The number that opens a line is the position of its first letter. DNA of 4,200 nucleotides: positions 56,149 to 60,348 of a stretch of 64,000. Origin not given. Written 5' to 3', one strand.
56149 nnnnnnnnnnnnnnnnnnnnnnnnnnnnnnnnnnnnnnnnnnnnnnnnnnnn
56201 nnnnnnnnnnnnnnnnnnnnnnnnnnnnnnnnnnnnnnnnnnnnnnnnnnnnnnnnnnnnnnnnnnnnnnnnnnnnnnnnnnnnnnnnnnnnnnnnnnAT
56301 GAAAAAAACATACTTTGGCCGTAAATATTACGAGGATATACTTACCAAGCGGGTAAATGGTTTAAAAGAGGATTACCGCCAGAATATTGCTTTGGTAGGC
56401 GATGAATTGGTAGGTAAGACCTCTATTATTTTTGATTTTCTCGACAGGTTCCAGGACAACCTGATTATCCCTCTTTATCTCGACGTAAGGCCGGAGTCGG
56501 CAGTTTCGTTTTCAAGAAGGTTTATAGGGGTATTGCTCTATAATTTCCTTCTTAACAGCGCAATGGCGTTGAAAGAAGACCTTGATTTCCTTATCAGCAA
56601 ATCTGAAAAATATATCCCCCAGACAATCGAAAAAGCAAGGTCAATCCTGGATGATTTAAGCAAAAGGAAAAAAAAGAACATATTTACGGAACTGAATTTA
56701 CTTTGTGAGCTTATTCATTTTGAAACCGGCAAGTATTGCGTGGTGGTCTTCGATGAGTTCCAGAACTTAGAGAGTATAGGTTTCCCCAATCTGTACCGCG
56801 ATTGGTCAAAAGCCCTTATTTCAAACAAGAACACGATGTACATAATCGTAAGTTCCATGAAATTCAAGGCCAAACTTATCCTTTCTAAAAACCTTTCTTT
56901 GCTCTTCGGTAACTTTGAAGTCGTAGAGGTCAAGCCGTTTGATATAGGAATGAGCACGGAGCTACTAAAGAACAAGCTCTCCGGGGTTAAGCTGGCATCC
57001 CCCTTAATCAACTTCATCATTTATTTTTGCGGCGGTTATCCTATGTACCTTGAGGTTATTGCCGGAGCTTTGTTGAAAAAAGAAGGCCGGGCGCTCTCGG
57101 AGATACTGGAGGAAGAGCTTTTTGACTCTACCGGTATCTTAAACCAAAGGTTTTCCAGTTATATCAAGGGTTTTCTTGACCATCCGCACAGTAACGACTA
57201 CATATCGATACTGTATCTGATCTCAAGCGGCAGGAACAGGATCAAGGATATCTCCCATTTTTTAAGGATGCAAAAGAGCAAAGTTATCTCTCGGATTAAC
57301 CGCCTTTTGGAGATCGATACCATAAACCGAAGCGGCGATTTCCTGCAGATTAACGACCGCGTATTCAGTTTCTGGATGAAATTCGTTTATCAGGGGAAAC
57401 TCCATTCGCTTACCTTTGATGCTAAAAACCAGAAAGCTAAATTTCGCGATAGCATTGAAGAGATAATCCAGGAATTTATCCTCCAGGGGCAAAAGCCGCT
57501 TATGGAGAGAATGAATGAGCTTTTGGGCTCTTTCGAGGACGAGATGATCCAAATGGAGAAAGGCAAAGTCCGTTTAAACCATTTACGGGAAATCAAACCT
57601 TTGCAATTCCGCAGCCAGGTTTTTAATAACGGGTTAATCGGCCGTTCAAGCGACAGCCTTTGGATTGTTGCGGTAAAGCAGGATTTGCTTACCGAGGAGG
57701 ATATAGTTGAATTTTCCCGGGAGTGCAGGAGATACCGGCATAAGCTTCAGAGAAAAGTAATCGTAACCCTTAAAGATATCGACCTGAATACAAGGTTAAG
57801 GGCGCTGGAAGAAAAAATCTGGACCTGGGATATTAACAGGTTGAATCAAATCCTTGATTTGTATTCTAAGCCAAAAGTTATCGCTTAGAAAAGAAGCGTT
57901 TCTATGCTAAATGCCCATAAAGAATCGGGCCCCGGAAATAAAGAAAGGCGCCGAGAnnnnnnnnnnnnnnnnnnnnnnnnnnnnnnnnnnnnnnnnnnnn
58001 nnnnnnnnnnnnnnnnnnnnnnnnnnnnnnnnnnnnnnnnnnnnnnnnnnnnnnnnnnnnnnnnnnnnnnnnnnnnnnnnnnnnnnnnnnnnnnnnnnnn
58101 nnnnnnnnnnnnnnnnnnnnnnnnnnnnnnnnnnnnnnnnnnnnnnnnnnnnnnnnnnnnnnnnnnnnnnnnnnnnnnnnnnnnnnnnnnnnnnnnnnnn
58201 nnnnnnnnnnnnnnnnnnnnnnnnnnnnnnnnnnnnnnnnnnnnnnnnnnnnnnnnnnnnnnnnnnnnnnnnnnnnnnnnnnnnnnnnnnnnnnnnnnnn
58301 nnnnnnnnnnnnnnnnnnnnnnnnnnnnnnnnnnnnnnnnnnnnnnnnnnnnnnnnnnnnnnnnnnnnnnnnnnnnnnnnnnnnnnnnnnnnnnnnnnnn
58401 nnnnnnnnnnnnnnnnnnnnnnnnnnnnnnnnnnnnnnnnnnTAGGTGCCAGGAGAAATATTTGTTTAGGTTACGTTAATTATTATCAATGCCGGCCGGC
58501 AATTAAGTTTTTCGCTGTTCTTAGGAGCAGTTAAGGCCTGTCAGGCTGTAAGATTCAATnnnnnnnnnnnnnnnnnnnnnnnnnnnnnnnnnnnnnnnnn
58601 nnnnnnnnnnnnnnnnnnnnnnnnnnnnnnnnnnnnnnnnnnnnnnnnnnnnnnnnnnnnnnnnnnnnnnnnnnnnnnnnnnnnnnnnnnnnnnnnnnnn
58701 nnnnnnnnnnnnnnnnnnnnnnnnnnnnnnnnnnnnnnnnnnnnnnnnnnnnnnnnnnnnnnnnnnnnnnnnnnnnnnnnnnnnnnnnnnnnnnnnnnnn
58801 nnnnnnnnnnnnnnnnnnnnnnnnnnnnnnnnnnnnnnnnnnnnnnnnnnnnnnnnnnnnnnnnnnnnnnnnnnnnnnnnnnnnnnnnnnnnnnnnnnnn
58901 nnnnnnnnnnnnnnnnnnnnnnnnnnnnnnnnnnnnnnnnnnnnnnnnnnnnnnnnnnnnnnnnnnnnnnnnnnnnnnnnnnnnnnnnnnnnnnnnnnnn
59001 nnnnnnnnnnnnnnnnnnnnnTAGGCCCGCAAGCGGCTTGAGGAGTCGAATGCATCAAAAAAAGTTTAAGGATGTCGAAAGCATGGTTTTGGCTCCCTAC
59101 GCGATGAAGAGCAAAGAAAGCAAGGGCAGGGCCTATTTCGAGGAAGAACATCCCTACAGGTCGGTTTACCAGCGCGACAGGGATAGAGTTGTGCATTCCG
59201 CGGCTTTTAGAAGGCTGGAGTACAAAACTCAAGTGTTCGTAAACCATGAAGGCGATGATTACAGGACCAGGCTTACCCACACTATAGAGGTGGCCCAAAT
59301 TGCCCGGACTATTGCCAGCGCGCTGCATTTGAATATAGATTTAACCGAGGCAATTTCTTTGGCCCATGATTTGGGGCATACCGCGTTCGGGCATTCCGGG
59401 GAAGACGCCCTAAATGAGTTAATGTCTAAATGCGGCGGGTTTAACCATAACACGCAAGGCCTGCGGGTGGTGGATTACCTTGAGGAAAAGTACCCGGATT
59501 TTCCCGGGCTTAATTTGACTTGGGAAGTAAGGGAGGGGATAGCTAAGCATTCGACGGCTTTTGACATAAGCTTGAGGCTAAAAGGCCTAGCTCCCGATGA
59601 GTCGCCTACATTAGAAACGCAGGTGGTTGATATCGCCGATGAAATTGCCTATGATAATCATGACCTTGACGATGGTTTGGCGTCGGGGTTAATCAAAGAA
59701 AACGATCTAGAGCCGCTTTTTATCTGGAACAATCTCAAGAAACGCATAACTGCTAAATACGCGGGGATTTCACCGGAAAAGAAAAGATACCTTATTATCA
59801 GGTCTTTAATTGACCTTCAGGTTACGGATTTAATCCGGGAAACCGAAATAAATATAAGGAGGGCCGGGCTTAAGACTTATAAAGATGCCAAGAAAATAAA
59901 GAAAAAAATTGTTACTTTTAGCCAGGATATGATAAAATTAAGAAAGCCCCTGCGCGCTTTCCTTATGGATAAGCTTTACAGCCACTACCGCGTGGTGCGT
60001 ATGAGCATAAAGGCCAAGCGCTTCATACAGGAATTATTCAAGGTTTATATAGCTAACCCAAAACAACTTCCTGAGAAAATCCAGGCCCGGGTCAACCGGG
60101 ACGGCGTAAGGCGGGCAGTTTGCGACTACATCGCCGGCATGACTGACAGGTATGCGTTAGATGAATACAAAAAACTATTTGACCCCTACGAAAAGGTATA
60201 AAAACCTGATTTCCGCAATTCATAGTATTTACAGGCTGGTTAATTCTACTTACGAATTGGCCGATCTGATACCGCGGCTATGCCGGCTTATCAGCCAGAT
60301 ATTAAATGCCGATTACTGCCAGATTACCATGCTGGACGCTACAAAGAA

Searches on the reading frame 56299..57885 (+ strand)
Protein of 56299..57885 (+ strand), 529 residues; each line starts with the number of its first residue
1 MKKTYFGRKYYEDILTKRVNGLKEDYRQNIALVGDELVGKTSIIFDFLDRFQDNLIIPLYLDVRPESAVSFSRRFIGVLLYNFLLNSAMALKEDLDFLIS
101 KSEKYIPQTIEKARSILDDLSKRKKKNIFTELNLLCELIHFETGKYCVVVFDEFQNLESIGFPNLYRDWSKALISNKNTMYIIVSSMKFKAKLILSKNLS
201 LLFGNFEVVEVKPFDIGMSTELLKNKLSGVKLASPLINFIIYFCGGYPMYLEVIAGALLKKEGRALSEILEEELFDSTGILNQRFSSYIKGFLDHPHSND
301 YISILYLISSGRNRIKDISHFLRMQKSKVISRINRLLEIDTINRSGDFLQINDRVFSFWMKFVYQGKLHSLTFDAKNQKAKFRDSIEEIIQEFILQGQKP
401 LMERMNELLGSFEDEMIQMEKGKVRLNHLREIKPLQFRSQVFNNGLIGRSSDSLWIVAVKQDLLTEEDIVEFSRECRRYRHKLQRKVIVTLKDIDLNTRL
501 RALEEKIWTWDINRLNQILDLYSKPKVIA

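Call 71: search_protein_families(library=pfam, proteins=[window:56299-57885:+], max_evalue=0.01)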
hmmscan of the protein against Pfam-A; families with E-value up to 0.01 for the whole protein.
window:56299-57885:+ (529 aa): 1 family
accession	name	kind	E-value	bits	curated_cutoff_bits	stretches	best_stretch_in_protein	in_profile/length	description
PF13401.12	AAA_22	-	0.0071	17.1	27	0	26-172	4-110/130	AAA domain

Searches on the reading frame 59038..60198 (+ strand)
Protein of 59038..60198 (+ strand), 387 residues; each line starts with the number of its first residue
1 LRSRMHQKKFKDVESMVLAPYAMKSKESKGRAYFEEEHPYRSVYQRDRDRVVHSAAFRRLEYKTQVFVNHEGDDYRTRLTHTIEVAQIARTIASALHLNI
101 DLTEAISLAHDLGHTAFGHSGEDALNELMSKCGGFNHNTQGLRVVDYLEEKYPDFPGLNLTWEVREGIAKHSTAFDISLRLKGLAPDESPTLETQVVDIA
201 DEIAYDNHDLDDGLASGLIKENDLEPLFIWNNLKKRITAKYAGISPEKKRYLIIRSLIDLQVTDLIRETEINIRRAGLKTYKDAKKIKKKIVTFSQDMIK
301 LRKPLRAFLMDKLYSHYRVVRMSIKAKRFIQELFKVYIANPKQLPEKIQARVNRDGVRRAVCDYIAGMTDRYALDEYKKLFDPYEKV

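Call 71: search_protein_families(library=pfam, proteins=[window:59038-60198:+], max_evalue=0.01)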
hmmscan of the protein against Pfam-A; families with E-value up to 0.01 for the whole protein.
window:59038-60198:+ (387 aa): 2 families
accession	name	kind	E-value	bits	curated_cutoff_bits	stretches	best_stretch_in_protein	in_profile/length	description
PF13286.11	HD_assoc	-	2.4e-27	95.7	22.2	1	292-379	1-91/91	Phosphohydrolase-associated domain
PF01966.28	HD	-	2e-16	60.8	22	1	78-205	1-115/116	HD domain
